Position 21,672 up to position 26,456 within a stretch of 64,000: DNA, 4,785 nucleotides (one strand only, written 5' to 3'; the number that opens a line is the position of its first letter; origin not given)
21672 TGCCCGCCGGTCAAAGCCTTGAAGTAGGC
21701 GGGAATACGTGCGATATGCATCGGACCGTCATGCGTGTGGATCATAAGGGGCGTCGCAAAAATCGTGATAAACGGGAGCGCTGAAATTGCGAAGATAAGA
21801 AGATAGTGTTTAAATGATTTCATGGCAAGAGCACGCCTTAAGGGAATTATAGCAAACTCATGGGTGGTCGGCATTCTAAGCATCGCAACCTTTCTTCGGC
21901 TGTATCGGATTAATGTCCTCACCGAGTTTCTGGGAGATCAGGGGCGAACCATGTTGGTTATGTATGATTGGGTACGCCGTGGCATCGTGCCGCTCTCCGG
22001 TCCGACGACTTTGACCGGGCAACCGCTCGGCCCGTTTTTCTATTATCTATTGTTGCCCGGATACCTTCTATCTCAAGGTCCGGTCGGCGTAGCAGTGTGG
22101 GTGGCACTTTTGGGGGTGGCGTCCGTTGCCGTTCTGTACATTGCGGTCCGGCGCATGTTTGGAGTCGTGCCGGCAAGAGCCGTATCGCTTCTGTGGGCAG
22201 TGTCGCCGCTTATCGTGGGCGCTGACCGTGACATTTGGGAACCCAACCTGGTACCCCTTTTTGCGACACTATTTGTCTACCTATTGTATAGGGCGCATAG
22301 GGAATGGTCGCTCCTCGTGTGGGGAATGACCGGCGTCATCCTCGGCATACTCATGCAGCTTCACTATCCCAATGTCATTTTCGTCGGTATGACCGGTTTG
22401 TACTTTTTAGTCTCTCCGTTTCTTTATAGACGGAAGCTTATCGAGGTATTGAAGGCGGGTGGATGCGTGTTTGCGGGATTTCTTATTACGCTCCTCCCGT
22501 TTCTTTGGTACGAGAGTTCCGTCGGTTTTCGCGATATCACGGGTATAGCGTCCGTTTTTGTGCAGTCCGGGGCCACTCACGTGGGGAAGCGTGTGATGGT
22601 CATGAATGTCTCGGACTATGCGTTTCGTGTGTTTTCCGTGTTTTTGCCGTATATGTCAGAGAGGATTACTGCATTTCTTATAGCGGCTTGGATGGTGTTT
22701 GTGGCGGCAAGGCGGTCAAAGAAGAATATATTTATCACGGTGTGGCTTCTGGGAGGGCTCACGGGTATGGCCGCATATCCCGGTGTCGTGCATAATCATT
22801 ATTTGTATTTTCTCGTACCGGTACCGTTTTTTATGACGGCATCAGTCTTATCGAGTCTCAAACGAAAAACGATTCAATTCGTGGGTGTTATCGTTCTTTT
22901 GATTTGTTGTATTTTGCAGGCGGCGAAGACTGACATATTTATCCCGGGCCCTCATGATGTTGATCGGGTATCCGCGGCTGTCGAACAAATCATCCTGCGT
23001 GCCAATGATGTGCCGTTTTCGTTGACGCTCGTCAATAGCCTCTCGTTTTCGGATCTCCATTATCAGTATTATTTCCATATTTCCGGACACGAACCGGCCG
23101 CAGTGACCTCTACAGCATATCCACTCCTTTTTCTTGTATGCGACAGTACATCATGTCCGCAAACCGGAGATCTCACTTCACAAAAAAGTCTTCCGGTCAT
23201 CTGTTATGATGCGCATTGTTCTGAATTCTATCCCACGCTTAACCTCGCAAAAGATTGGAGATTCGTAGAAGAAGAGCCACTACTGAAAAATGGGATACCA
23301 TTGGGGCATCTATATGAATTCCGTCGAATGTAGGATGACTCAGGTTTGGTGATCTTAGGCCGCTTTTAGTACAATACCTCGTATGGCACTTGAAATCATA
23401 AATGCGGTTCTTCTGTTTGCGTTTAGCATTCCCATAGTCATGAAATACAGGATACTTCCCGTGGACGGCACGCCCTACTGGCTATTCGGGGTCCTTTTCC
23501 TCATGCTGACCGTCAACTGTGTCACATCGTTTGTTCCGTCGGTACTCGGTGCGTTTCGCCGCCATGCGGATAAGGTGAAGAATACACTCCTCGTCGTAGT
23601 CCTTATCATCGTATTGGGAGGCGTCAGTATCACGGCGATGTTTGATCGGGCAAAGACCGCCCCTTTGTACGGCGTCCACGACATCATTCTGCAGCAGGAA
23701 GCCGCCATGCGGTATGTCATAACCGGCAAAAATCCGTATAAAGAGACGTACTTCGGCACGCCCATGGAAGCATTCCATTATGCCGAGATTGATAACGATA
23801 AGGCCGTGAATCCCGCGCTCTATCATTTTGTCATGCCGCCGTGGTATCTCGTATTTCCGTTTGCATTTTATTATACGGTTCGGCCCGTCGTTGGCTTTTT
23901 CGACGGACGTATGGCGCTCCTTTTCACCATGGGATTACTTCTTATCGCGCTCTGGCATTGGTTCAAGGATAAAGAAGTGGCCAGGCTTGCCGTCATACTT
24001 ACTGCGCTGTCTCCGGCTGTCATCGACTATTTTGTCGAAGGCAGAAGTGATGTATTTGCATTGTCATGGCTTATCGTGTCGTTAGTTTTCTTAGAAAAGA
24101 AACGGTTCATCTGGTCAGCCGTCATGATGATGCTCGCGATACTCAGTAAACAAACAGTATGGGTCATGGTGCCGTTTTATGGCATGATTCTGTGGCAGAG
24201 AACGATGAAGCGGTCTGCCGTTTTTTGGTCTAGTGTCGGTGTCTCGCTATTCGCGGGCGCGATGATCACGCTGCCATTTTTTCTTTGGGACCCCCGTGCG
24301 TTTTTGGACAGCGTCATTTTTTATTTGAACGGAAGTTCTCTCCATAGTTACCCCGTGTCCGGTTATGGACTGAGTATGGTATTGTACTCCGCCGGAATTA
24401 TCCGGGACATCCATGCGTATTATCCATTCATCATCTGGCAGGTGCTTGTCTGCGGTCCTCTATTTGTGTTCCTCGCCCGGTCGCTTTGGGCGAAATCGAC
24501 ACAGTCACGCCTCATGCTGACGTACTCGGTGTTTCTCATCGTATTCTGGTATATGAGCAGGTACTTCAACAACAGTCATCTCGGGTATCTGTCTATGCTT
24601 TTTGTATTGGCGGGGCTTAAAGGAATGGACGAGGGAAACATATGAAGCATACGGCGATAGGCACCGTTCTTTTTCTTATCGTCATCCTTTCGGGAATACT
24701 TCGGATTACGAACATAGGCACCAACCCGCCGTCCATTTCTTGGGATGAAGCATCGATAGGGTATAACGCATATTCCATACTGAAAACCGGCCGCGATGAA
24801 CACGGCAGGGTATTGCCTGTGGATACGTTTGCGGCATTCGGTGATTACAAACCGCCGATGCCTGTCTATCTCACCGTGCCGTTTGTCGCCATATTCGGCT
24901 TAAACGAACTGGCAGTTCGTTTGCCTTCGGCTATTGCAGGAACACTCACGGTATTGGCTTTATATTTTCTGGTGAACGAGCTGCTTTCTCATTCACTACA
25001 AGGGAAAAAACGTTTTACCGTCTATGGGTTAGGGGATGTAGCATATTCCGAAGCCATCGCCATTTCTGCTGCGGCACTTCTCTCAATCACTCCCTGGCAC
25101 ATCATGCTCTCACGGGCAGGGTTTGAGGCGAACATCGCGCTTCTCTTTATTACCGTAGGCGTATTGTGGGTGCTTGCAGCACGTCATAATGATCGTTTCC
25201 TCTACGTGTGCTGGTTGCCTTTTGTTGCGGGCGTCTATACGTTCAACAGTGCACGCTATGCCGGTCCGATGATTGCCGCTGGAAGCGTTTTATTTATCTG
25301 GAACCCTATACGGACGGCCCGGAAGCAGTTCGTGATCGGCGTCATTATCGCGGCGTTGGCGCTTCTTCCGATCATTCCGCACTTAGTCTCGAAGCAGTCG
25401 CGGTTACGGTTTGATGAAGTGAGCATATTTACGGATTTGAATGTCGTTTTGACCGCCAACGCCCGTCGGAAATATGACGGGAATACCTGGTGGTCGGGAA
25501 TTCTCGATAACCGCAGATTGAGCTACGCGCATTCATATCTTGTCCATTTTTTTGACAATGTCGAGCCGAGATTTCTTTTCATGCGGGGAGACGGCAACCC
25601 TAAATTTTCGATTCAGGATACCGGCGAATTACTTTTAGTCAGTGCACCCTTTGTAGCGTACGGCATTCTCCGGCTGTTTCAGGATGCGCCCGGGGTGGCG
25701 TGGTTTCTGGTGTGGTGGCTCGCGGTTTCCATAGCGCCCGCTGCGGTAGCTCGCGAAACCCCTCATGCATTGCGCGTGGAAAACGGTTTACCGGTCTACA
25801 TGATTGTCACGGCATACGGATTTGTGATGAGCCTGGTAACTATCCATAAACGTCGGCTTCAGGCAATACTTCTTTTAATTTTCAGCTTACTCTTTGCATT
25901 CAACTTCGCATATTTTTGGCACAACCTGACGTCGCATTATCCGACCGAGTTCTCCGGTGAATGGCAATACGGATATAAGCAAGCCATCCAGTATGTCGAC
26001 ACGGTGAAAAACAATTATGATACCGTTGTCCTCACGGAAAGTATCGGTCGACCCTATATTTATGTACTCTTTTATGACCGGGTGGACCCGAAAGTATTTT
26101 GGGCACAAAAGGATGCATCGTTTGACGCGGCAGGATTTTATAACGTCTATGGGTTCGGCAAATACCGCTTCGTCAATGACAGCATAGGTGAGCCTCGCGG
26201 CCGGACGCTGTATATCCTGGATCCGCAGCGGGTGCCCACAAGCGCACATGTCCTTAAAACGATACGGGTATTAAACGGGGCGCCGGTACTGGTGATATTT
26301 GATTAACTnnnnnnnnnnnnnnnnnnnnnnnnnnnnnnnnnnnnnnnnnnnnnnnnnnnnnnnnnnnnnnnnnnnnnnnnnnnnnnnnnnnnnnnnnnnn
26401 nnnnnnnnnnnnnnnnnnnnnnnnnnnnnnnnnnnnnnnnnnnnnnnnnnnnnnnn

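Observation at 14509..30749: Five-member GT39/PMT-like family with a shared extra C-terminal soluble domain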

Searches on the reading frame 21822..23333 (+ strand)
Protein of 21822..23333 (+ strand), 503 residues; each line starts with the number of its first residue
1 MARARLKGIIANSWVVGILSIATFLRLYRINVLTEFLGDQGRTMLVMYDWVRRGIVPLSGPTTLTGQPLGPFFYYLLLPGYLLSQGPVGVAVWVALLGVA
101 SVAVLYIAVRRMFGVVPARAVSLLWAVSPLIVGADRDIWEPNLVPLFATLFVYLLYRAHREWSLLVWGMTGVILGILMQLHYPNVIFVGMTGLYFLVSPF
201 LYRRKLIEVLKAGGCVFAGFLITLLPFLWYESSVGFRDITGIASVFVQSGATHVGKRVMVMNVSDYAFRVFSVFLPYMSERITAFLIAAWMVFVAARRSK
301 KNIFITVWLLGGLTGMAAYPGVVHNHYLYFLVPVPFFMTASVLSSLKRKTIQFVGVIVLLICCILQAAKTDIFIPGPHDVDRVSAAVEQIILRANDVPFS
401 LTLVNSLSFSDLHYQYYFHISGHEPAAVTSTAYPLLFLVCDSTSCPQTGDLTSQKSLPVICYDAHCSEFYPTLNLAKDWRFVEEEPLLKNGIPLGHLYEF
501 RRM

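Call 5: search_protein_families(library=pfam, proteins=[window:21822-23333:+], max_evalue=0.01)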
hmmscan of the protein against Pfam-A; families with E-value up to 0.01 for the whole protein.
window:21822-23333:+ (503 aa): 1 family
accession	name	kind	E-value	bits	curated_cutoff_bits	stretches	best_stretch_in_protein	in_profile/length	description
PF13231.12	PMT_2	-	8.3e-10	39.5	26.1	1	71-230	4-160/160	Dolichyl-phosphate-mannose-protein mannosyltransferase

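Call 8: search_protein_families(library=ncbifam, proteins=[window:21822-23333:+], max_evalue=0.01)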
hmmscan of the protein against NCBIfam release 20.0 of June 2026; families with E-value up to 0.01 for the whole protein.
window:21822-23333:+ (503 aa): 0 families

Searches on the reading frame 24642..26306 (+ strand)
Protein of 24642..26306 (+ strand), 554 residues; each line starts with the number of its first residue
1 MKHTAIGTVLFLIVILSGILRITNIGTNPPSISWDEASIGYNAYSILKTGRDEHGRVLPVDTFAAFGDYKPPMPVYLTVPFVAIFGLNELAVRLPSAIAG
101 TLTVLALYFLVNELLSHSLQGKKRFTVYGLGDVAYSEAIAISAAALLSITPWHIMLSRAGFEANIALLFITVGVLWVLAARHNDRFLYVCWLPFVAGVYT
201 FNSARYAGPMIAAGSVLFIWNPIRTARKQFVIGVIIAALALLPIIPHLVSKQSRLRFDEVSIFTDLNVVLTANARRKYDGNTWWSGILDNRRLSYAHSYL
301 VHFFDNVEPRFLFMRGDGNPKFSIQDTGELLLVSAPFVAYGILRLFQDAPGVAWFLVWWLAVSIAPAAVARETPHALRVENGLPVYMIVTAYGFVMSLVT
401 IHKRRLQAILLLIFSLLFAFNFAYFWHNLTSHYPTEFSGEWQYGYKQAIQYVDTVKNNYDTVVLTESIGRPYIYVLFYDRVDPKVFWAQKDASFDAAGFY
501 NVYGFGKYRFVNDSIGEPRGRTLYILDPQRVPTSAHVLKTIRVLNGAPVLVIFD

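Call 5: search_protein_families(library=pfam, proteins=[window:24642-26306:+], max_evalue=0.01)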
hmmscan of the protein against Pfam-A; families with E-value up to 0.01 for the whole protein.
window:24642-26306:+ (554 aa): 2 families
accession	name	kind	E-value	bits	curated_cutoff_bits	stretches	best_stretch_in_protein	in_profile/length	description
PF13231.12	PMT_2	-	9e-10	39.4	26.1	2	70-117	2-49/160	Dolichyl-phosphate-mannose-protein mannosyltransferase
PF02366.24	PMT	-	0.00045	20.3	22.7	1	14-114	4-107/245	Dolichyl-phosphate-mannose-protein mannosyltransferase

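Call 8: search_protein_families(library=ncbifam, proteins=[window:24642-26306:+], max_evalue=0.01)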
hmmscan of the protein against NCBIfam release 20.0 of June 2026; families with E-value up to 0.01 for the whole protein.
window:24642-26306:+ (554 aa): 1 family
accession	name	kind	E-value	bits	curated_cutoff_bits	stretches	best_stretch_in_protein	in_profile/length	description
TIGR03663.1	TIGR03663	subfamily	0.0096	15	126.25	1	9-115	3-96/435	flippase activity-associated protein Agl23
